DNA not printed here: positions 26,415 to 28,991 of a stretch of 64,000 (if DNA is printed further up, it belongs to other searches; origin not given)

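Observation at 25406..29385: Cas4-like nuclease and a large N6-adenine methyltransferase with overlapping divergent starts, flanked by a SprT-like protease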

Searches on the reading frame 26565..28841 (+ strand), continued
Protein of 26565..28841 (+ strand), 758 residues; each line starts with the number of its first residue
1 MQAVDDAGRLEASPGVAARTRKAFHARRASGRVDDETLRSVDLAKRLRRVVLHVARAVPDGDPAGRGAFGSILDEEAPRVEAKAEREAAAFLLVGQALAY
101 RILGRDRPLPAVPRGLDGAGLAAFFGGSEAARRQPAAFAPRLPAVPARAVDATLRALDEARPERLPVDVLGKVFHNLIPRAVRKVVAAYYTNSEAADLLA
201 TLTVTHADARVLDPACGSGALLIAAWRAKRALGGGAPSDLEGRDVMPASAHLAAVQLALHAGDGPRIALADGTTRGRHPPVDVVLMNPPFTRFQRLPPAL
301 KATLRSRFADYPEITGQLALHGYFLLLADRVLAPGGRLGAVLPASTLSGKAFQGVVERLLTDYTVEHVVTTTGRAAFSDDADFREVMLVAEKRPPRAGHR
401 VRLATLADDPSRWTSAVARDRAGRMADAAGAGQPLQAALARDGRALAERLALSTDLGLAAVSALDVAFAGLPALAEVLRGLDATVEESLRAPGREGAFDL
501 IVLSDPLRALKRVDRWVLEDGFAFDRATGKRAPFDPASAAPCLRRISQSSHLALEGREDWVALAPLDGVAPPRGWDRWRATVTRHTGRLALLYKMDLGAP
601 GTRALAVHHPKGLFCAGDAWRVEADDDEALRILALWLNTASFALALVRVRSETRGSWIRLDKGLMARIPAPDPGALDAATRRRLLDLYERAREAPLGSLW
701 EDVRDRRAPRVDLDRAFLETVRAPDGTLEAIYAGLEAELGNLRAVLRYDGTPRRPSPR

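Call 21: search_solved_structures(query=A1, max_evalue=0.001, show_alignments=1)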
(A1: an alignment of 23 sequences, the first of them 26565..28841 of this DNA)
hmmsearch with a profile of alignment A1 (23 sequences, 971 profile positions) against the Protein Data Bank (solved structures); distinct sequences matched with E-value up to 0.001: 15.
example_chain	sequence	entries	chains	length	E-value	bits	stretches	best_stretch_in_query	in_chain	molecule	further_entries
3s1s_A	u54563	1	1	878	3.2e-11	45.6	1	459-639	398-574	restriction endonuclease BpuSI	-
7qw5_A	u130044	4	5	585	1.3e-10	43.7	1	457-583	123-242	Modification methylase BseCI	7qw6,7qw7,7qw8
8c45_A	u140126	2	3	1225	1.5e-09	40.1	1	319-387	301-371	site-specific DNA-methyltransferase (adenine-specific)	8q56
9ewz_C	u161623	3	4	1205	4e-09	38.7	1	319-380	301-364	Adenine-specific methyltransferase BrxX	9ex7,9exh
8zek_A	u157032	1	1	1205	4.1e-09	38.7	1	319-380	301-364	site-specific DNA-methyltransferase (adenine-specific)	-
2okc_A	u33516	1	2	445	4.3e-08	35.3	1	322-411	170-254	Type I restriction enzyme StySJI M protein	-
7vru_A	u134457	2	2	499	1.4e-07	33.6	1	457-639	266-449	Site-specific DNA-methyltransferase (adenine-specific)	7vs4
8w0p_A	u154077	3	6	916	1.1e-06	30.6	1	460-580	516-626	RM.BsaXI | site-specific DNA-methyltransferase (adenine-specific)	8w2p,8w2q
7bst_D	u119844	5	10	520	2.4e-05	26.2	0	283-341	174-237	Type I restriction enzyme EcoR124II M protein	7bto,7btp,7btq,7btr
7lni_A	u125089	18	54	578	6.1e-05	24.9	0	460-614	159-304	Site-specific DNA-methyltransferase (adenine-specific)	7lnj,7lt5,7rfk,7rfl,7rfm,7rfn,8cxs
8cxz_A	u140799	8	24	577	6.1e-05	24.9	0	460-614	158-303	Site-specific DNA-methyltransferase (adenine-specific)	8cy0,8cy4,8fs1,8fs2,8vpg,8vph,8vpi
1g38_A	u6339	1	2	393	0.0001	24.1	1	460-545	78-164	MODIFICATION METHYLASE TAQI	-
1aqi_A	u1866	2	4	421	0.00012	23.9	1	460-545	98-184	ADENINE-N6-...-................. TAQI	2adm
2ibs_A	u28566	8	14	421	0.00012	23.9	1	460-545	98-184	Modification methylase TaqI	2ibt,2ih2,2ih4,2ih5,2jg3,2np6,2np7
1aqj_A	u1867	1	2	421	0.00012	23.9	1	460-545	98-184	ADENINE-N6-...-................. TAQI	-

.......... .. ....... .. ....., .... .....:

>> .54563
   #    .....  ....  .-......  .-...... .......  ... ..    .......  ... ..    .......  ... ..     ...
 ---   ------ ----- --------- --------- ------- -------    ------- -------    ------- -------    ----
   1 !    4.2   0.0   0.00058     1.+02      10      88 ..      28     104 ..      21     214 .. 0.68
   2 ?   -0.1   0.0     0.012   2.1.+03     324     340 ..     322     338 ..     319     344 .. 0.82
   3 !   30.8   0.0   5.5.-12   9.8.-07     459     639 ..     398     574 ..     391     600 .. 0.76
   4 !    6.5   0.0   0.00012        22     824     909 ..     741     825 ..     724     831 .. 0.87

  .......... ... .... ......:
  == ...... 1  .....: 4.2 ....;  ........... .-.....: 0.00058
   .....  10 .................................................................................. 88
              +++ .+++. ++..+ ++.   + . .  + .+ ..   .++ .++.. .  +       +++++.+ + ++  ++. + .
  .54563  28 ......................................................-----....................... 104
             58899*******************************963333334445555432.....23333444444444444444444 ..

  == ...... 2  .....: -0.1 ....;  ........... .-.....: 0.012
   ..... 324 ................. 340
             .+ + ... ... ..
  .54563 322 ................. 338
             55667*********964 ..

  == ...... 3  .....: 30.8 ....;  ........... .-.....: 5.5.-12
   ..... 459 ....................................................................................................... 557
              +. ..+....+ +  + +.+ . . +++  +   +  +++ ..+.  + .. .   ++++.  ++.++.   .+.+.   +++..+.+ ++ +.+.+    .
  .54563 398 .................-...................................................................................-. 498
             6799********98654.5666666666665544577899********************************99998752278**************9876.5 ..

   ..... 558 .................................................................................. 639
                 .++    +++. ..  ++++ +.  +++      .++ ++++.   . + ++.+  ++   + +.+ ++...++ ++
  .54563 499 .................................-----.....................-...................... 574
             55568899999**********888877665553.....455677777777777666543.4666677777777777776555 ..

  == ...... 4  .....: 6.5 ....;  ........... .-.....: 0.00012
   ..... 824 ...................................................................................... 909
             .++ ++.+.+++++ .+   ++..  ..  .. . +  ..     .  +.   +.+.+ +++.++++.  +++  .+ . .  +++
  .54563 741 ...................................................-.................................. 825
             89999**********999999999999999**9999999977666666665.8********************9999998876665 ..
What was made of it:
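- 27795..28805 (+): C-terminal target-recognition region, residues about 411-747. The family profile also matches the C-terminal region of BpuSI (call 21).
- The family profile's best PDB match is BpuSI, including its nuclease and C-terminal regions (call 21).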

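Call 23: find_encoding_contigs(protein=P0062, flank=6000, max_places=2)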
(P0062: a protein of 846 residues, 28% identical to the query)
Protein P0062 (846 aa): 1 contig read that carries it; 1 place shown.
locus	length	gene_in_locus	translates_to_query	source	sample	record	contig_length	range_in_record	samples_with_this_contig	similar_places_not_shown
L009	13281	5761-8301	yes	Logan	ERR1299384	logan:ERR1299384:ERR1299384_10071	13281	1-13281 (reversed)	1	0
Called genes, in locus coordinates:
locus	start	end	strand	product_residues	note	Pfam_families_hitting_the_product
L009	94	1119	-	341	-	-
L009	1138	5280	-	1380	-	-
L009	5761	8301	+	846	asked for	PF02384:N6_Mtase (weak), PF20473:MmeI_Mtase (faint), PF07669:Eco57I, PF02384:N6_Mtase (weak)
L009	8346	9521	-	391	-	-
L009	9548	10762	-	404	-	-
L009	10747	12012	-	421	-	-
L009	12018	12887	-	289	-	PF01555:N6_N4_Mtase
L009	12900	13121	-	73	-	PF13412:HTH_24, PF01022:HTH_5 (weak), PF01047:MarR (weak)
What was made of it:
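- Another truncated homologue, P0062, has no Cas4-like Pfam hit among its neighbours (call 23).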

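Call 24: find_encoding_contigs(protein=P0077, flank=6000, max_places=2)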
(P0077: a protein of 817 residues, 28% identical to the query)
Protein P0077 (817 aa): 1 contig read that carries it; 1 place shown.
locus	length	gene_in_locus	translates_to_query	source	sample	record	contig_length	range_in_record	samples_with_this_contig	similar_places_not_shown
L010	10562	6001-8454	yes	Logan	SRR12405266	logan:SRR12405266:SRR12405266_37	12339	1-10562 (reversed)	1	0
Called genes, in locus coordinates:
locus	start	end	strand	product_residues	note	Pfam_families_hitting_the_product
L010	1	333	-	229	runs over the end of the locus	-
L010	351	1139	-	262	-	-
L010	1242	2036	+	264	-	-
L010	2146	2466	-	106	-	-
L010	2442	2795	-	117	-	-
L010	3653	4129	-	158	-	-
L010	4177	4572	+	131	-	-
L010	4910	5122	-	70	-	-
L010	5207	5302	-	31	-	-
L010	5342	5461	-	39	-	-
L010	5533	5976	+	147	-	-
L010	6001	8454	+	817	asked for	PF02384:N6_Mtase, PF07669:Eco57I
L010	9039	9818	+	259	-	-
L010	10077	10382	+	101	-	-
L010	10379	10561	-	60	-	?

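Call 46: find_encoding_contigs(protein=P0018, flank=6000, max_places=3)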
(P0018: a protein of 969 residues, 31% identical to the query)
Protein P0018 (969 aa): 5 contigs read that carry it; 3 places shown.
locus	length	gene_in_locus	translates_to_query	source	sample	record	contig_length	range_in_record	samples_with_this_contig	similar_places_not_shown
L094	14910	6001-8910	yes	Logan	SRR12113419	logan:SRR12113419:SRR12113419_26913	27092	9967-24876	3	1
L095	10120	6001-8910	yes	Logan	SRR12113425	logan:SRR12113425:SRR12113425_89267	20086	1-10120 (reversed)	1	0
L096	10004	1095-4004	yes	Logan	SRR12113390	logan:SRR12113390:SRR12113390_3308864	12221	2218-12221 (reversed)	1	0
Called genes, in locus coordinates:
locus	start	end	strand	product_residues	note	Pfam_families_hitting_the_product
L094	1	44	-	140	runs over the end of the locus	PF03551:PadR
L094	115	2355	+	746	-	PF00403:HMA, PF00122:E1-E2_ATPase, PF00702:Hydrolase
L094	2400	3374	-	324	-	PF00403:HMA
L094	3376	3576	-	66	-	PF00403:HMA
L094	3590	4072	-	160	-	PF13473:Cupredoxin_1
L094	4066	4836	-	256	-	PF05569:Peptidase_M56 (weak), PF01435:Peptidase_M48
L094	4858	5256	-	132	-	PF03965:Penicillinase_R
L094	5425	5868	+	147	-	-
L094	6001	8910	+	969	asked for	PF02384:N6_Mtase, PF20473:MmeI_Mtase (weak), PF07669:Eco57I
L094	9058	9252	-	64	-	PF01780:Ribosomal_L37ae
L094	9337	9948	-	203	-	-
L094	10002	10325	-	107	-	PF01948:PyrI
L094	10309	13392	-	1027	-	PF25596:CPSase_L_D1, PF02786:CPSase_L_D2, PF07478:Dala_Dala_lig_C (weak), PF02787:CPSase_L_D3, PF25596:CPSase_L_D1, PF02786:CPSase_L_D2, PF02222:ATP-grasp, PF07478:Dala_Dala_lig_C, +2 more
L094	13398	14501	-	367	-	PF00988:CPSase_sm_chain, PF00117:GATase, PF07722:Peptidase_C26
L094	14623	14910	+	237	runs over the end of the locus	PF00149:Metallophos, PF12850:Metallophos_2, PF14582:Metallophos_3 (faint)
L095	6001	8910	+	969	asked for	PF02384:N6_Mtase, PF20473:MmeI_Mtase (weak), PF07669:Eco57I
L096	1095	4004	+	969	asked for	PF02384:N6_Mtase, PF20473:MmeI_Mtase (weak), PF07669:Eco57I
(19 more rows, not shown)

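Call 69: search_protein_families(library=phrogs, proteins=[window:26661-28841:+], max_evalue=0.001)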
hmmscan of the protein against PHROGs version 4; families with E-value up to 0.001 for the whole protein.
window:26661-28841:+ (726 aa): 6 families
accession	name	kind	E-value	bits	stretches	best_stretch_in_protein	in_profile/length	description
phrog_2713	-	unknown function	2.2e-20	74.1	1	117-337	149-376/520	-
phrog_9133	-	unknown function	4.3e-08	32.4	1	148-315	728-859/1259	-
phrog_6380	-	other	1.5e-06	28.5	1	149-197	14-61/382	DNA methyltransferase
phrog_16674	-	other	1.7e-05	23.7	0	135-193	385-446/1364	DNA methyltransferase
phrog_13671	-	other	6.9e-05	22.4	0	133-194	318-382/666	DNA methyltransferase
phrog_5696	-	unknown function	8.1e-05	23.1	1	132-227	96-199/250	-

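Call 70: predict_structure(alignment_id=A1)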
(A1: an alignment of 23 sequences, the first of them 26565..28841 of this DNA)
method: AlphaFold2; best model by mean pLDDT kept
length: 758 residues; sequences in the alignment: 23
mean_pLDDT: 77.3   pTM: 0.76
mean pLDDT of the five models: 77.3, 76.0, 71.9, 71.1, 68.9
residues with pLDDT >= 90: 226; 70-90: 315; 50-70: 143; < 50: 74
segments of 3 or more residues with pLDDT < 50: 1-33, 62-80, 127-136, 748-758
pLDDT, mean of each block of 10 residues (from residue 1): 31 36 33 53 79 75 44 41 70 76 62 61 57 50 69 76 68 71 61 88 93 79 90 81 71 72 63 60 90 78 86 80 91 95 82 88 91 72 83 89 80 82 78 66 71 82 92 95 86 62 84 84 88 88 87 92 78 78 92 89 93 89 96 97 89 73 87 95 97 93 94 96 95 93 63 28
secondary structure, 60 per line:
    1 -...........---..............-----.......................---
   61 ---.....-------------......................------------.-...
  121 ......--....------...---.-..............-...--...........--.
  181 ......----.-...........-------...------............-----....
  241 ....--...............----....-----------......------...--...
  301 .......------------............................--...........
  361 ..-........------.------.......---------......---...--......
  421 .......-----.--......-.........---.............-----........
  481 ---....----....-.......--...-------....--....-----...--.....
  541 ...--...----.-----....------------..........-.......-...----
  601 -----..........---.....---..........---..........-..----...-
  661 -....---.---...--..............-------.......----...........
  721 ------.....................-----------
elements in order (helices of 4 or more, strands of 3 or more residues): H2-12 H16-29 H35-57 H64-68 H82-103 H118-126 H129-132 H147-160 H167-177 H180-186 H193-203 E211-213 H220-231 E240-244 H247-261 E266-269 E281-286 H298-307 H320-331 E332-343 H344-347 H350-362 E364-371 E385-391 E401-406 H415-427 H436-441 H443-451 H455-467 H474-480 E484-487 H492-495 H497-500 E501-503 E516-519 E522-525 E531-533 E539-543 E559-562 H575-584 E586-592 E594-596 E606-615 E619-623 H627-636 H640-649 E657-659 H662-665 H678-691 H699-705 H710-720 H727-747
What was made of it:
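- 26667..27059 (+): Helical connector region, residues about 35-165 in 758-aa numbering. In homologues it links the nuclease and methyltransferase domains. Helical in the model (call 70).
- Checked: AlphaFold pLDDT is 31-36 for residues 1-33 (call 70).
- The methyltransferase and recognition domains model confidently, with many 10-residue blocks at pLDDT 80-97 (call 70).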

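Call 72: fold_search(model_id=the predicted structure, library=pdb)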
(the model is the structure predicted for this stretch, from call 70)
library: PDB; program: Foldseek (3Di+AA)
matches with E <= 10: 1325; with E <= 0.001: 131
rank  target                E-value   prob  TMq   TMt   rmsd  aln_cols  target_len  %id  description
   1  3s1s                  1.8e-18  1.00  0.41  0.36  14.9       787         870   16  Characterization and crystal structure of the type IIG restriction endonuclease BpuSI (released 2011-07-13)
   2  7lni_C                3.9e-14  1.00  0.45  0.61   8.6       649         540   10  SeMet CamA Adenine Methyltransferase Complexed to Cognate Substrate DNA (released 2021-05-19)
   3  7lt5_C                4.4e-14  1.00  0.46  0.61   9.2       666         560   11  CamA Adenine Methyltransferase Complexed to Cognate Substrate DNA and Cofactor SAH (released 2021-05-19)
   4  7lni_A                6.4e-14  1.00  0.47  0.63   7.2       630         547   10  SeMet CamA Adenine Methyltransferase Complexed to Cognate Substrate DNA (released 2021-05-19)
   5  7qw6_A                7.7e-14  1.00  0.48  0.64   7.2       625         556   14  Adenine-specific DNA methyltransferase M.BseCI complexed with AdoHcy and cognate hemimethylated DNA duplex (released 2023-01-25)
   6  7rfn_C                7.7e-14  1.00  0.47  0.64   7.0       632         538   10  CamA Adenine Methyltransferase Complexed to Cognate Substrate DNA and Inhibitor SGC8158 (released 2021-09-15)
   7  7eew_A                7.7e-14  1.00  0.37  0.44  26.9       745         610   13  Crystal structure of the intact MTase from Vibrio vulnificus YJ016 in complex with the DNA-mimicking Ocr protein and t (released 2022-03-23)
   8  7rfl_C                8.1e-14  1.00  0.44  0.60   8.8       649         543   11  CamA Adenine Methyltransferase Complexed to Cognate Substrate DNA and Inhibitor SGC0946 (released 2021-09-15)
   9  7rfm_C                9.7e-14  1.00  0.44  0.59   9.0       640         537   11  CamA Adenine Methyltransferase Complexed to Cognate Substrate DNA and Inhibitor EPZ004777 (released 2021-09-15)
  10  8cxy_C                1.3e-13  1.00  0.44  0.60   8.7       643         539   10  CamA Adenine Methyltransferase Complexed to Cognate Substrate DNA and Inhibitor N6-(2-Phenethyl)adenosine (Compound 8) (released 2023-01-11)
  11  7qw7_A                1.5e-13  1.00  0.47  0.63   7.7       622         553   13  Adenine-specific DNA methyltransferase M.BseCI complexed with AdoHcy and cognate fully methylated DNA duplex (released 2023-01-25)
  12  7lt5_A                1.5e-13  1.00  0.49  0.64   7.3       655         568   11  CamA Adenine Methyltransferase Complexed to Cognate Substrate DNA and Cofactor SAH (released 2021-05-19)
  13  8cy0_A                1.7e-13  1.00  0.46  0.61   8.0       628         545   11  CamA Adenine Methyltransferase Complexed to Cognate Substrate DNA and Inhibitor MC4756 (Compound 178) (released 2023-01-11)
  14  7rfn_A                1.8e-13  1.00  0.47  0.63   7.1       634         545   11  CamA Adenine Methyltransferase Complexed to Cognate Substrate DNA and Inhibitor SGC8158 (released 2021-09-15)
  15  8vpg_C                2.8e-13  1.00  0.45  0.61   8.4       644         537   10  CamA Adenine Methyltransferase Complexed to Cognate Substrate DNA and Containing Quinoline-based SGI-1027 Analog 455 (released 2024-09-25)
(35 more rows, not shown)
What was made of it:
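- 27795..28805 (+): BpuSI, CamA and M.BseCI are the top fold matches over 620-790 alignment columns (call 72).
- Closest known: Solitary gamma-class DNA adenine methyltransferases with a fused recognition domain. Same: CamA and M.BseCI are the second-best fold matches over about 620-670 columns (call 72).
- BpuSI is also the best fold match at 1.8e-18, followed by the solitary methyltransferases CamA and M.BseCI and by PglX (call 72).
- Tried and rejected: Rejected, because the relatives are type IIG, CamA and BseCI DNA methyltransferases with recognition domains (calls 21, 72).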
